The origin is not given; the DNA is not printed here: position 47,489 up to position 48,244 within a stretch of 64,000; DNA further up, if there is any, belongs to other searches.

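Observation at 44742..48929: Orphan ParA-like ATPase coupled to a basic-tailed ComFB-domain protein next to cheW-mcp-cheW: candidate chemoreceptor-array positioning system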

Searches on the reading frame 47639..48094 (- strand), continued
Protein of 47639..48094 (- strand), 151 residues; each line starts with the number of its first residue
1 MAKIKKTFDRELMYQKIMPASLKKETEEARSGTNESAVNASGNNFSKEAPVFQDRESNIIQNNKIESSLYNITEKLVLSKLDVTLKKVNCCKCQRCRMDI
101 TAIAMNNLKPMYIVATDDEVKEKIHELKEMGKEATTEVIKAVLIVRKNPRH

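Call 63: fold_search(model_id=the predicted structure, library=pdb)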
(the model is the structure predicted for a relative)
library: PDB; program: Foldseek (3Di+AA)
matches with E <= 10: 81; with E <= 0.001: 3
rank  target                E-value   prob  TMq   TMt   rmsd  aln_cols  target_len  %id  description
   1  4wai_D                3.6e-04  1.00  0.47  0.77   2.3        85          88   22  Structural characterization of the late competence protein ComFB from Bacillus subtilis. (released 2014-12-10)
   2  4wai_B                5.5e-04  1.00  0.46  0.74   2.4        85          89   21  Structural characterization of the late competence protein ComFB from Bacillus subtilis. (released 2014-12-10)
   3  4wai_A                6.3e-04  1.00  0.47  0.74   2.3        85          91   22  Structural characterization of the late competence protein ComFB from Bacillus subtilis. (released 2014-12-10)
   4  8hja_B                2.1e-03  1.00  0.44  0.53   6.9       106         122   21  The crystal structure of syn_CdgR-(c-di-GMP) from Synechocystis sp. PCC 6803 (released 2023-03-29)
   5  8hja_A                4.9e-03  1.00  0.44  0.43   4.8       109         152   21  The crystal structure of syn_CdgR-(c-di-GMP) from Synechocystis sp. PCC 6803 (released 2023-03-29)
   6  9f0x_F                1.1e+00  0.08  0.16  0.19  12.5        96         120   10  CryoEM structure of the F plasmid relaxosome in its pre-initiation state, derived from the ds-27_+143-R Locally-refine (released 2025-06-04)
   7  9f12_E                1.2e+00  0.10  0.18  0.22  10.6        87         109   15  CryoEM structure of the F plasmid relaxosome with oriT DNA ss-27_-3ds-2_+143 and TraI its TE mode, derived from ss-27_ (released 2025-06-04)
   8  2khm_MODEL_1_A        1.2e+00  0.08  0.17  0.19  17.8       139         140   12  Structure of the C-terminal non-repetitive domain of the spider dragline silk protein ADF-3 (released 2010-04-14)
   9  9f0y_E                1.9e+00  0.06  0.18  0.22  12.3       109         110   11  CryoEM structure of the F plasmid relaxosome with TraI in its TE mode, derived from the ss-27_+8ds+9_+143-R Locally-re (released 2025-06-04)
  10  3ugp_A                2.9e+00  0.04  0.19  0.17  17.8       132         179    9  Crystal structure of RNA-polymerase sigma subunit domain 2 complexed with -10 promoter element ssDNA oligo (TATAAT) (released 2011-12-07)
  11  5j0n_G                3.1e+00  0.06  0.18  0.10  14.4       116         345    9  Lambda excision HJ intermediate (released 2017-02-08)
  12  6bpe_J                3.3e+00  0.03  0.12  0.08  18.9       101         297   15  Plasmodium vivax reticulocyte binding protein 2b (PvRBP2b) bound to monoclonal antibody 6H1 (released 2018-06-20)
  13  7udc_B                3.7e+00  0.06  0.18  0.14  18.5       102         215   13  cryo-EM structures of a synaptobrevin-Munc18-1-syntaxin-1 complex class1 (released 2022-04-06)
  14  1key_C                4.0e+00  0.04  0.16  0.13  10.1        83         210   16  Crystal Structure of Mouse Testis/Brain RNA-binding Protein (TB-RBP) (released 2002-07-03)
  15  3zc4_H                4.5e+00  0.04  0.11  0.11   8.9        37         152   22  The structure of Csa5 from Sulfolobus solfataricus. (released 2013-02-20)
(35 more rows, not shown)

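Call 65: find_encoding_contigs(protein=P0160, flank=10000, max_places=2)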
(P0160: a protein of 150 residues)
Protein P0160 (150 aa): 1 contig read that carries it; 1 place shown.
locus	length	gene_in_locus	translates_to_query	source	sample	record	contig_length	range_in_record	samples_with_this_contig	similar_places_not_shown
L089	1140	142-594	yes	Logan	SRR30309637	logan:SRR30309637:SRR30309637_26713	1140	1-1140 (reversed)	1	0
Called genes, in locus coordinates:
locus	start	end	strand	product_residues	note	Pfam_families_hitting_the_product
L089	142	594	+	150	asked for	PF10719:ComFB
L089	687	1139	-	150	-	?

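Call 66: find_encoding_contigs(protein=P0152, flank=10000, max_places=2)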
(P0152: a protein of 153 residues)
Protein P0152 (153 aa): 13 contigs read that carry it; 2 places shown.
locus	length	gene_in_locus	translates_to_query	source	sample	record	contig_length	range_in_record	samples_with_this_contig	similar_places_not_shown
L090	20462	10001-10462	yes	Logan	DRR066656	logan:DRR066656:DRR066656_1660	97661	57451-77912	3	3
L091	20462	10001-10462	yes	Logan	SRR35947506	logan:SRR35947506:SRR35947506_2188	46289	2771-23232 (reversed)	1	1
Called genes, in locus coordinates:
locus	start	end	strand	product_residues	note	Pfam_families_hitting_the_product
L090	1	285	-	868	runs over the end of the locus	PF01624:MutS_I, PF05188:MutS_II, PF05192:MutS_III, PF05190:MutS_IV, PF00488:MutS_V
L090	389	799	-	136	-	PF06133:Com_YlbF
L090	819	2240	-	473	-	PF00919:UPF0004, PF04055:Radical_SAM, PF01938:TRAM (weak)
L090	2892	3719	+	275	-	PF02311:AraC_binding, PF07883:Cupin_2, PF00165:HTH_AraC (weak), PF12833:HTH_18, PF00165:HTH_AraC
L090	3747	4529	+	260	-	PF02311:AraC_binding, PF00165:HTH_AraC, PF12833:HTH_18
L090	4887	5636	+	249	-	PF08032:SpoU_sub_bind, PF00588:SpoU_methylase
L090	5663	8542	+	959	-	-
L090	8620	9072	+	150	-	PF00011:HSP20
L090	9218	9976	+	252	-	PF01656:CbiA, PF02374:ArsA_ATPase, PF06564:CBP_BcsQ, PF09140:MipZ, PF10609:ParA (weak), PF13614:AAA_31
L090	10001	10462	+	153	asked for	PF10719:ComFB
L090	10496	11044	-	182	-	PF01584:CheW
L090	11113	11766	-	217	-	PF07238:PilZ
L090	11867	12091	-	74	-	PF02599:CsrA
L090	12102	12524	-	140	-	PF02623:FliW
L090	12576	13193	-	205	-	PF20074:DUF6470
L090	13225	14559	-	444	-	-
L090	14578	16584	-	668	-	PF00460:Flg_bb_rod (faint), PF22638:FlgK_D1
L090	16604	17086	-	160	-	PF05130:FlgN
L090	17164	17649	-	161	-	PF03975:CheD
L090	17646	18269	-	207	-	PF13690:CheX (faint), PF04509:CheC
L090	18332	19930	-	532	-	PF20250:FapA_N, PF03961:FapA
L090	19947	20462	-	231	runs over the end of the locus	PF00460:Flg_bb_rod, PF06429:Flg_bbr_C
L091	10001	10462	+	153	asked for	PF10719:ComFB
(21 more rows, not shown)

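Call 67: find_encoding_contigs(protein=P0175, flank=10000, max_places=2)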
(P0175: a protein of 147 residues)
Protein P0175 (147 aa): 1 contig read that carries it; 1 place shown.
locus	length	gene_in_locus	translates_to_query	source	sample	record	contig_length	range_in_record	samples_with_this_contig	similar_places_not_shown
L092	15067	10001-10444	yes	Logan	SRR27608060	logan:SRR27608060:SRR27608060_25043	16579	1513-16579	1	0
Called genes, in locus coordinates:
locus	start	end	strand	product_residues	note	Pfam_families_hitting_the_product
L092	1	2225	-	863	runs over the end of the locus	PF02465:FliD_N, PF07195:FliD_C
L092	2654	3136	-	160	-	-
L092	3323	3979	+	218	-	-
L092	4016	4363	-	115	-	PF02599:CsrA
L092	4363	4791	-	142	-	PF02623:FliW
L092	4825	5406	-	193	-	PF20074:DUF6470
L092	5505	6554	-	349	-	PF00669:Flagellin_N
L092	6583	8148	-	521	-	PF00460:Flg_bb_rod (weak), PF22638:FlgK_D1, PF06429:Flg_bbr_C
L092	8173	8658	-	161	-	PF05130:FlgN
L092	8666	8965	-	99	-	PF04316:FlgM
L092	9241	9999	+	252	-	PF00142:Fer4_NifH (weak), PF01656:CbiA, PF02374:ArsA_ATPase, PF06564:CBP_BcsQ, PF07015:VirC1 (faint), PF09140:MipZ, PF10609:ParA, PF13614:AAA_31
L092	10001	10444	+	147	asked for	PF10719:ComFB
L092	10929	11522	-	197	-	PF04519:Bactofilin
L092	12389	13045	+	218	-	-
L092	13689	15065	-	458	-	?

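Call 69: list_cluster_members(proteins=[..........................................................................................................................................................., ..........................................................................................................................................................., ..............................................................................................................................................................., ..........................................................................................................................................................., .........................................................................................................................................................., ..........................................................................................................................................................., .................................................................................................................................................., P0152, P0175, P0121])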
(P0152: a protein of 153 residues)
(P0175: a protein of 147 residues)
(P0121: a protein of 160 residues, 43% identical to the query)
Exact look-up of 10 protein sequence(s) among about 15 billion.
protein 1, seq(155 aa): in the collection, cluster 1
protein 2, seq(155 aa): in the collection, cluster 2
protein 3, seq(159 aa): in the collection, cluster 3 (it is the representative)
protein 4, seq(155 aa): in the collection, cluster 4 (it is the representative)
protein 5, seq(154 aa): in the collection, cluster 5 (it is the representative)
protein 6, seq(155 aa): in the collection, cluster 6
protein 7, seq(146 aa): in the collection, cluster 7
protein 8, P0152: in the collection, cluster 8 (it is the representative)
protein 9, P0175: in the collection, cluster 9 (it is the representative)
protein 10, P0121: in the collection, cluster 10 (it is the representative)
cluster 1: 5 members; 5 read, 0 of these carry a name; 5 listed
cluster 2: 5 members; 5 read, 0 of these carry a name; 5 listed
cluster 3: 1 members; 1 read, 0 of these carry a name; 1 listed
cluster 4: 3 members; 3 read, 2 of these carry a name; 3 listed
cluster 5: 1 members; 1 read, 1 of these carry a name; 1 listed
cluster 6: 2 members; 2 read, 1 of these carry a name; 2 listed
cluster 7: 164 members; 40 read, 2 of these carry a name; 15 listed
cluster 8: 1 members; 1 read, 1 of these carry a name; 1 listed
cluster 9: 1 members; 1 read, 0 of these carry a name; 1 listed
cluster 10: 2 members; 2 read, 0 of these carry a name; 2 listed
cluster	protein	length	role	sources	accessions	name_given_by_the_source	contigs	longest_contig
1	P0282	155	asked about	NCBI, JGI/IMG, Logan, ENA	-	-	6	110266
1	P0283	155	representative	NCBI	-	-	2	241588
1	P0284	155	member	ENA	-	-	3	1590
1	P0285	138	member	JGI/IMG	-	-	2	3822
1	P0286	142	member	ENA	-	-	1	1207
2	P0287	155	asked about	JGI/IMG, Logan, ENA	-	-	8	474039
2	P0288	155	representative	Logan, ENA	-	-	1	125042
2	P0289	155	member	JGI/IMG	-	-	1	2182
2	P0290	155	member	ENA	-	-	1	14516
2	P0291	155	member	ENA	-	-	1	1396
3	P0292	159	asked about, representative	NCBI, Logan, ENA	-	-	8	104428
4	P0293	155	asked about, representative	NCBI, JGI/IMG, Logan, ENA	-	hypothetical protein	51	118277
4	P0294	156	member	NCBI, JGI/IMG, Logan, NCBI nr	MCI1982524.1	MAG: late competence development ComFB family protein [Oscillospiraceae bacterium] | hypothetical protein | late competence development ComFB family protein [Oscillospiraceae bacterium]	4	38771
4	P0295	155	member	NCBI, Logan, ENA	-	-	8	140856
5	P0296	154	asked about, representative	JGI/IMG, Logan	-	competence protein ComFB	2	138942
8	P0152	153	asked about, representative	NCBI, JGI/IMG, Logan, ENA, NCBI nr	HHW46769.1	MAG TPA: late competence development ComFB family protein [Clostridiales bacterium] | late competence development ComFB family protein [Clostridiales bacterium]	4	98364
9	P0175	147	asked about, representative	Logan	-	-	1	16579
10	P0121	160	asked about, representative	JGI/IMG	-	-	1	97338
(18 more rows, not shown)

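Call 79: search_protein_families(library=pfam, proteins=[L070:10465-11748:-, L092:12389-13045:+, L057:10524-11075:+], max_evalue=0.01)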
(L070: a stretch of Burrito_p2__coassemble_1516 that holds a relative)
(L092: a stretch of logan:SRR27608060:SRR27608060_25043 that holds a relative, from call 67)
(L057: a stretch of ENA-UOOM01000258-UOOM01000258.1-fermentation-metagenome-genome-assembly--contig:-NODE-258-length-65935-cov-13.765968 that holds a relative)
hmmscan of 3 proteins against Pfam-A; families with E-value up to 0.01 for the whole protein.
L070:10465-11748:- (427 aa): 2 families
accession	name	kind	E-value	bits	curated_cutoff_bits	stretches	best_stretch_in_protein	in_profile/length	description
PF08668.18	HDOD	-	4e-22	79.1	22.9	1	201-325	6-134/196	HDOD domain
PF00563.25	EAL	-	1.2e-11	44.9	31.3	1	137-187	185-235/236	EAL domain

L092:12389-13045:+ (218 aa): 0 families

L057:10524-11075:+ (183 aa): 1 family
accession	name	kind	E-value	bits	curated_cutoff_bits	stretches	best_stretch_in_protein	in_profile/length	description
PF04260.17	DUF436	-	1.7e-77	259.3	25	1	9-178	2-171/171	Protein of unknown function (DUF436)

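Call 86: predict_structure(alignment_id=A6)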
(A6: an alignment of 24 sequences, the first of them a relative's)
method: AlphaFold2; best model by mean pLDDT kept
length: 473 residues; sequences in the alignment: 24
mean_pLDDT: 69.4   pTM: 0.57
mean pLDDT of the five models: 69.4, 66.1, 65.6, 65.0, 64.4
residues with pLDDT >= 90: 85; 70-90: 177; 50-70: 106; < 50: 105
segments of 3 or more residues with pLDDT < 50: 89-92, 303-312, 314-316, 324-326, 328-332, 334-342, 344-397, 433-438, 469-473
pLDDT, mean of each block of 10 residues (from residue 1): 84 71 93 94 83 85 88 91 74 53 89 94 78 92 79 76 90 91 79 84 87 77 79 87 92 76 69 78 86 67 45 45 46 42 37 35 30 30 35 44 64 69 64 48 56 57 59 41
secondary structure, 60 per line:
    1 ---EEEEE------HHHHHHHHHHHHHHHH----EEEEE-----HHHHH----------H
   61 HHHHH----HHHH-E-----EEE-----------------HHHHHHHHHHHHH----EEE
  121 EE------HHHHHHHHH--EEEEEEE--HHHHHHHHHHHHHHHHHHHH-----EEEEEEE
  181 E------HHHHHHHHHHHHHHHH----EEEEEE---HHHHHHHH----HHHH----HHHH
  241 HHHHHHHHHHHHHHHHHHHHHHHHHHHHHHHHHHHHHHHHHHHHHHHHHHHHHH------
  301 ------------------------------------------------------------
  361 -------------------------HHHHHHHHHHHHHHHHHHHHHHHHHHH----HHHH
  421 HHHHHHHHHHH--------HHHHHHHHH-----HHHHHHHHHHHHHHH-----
elements in order: E4-8 H15-30 E35-39 H45-49 H60-65 H70-73 E81-83 H101-113 E118-122 H129-137 E140-146 H149-168 E174-181 H188-203 E208-213 H217-224 H229-232 H237-294 H386-412 H417-431 H440-448 H454-468

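Call 90: search_protein_families(library=padloc, proteins=[window:47639-48094:-], max_evalue=0.001)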
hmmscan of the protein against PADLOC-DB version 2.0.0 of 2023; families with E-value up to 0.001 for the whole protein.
window:47639-48094:- (151 aa): 0 families
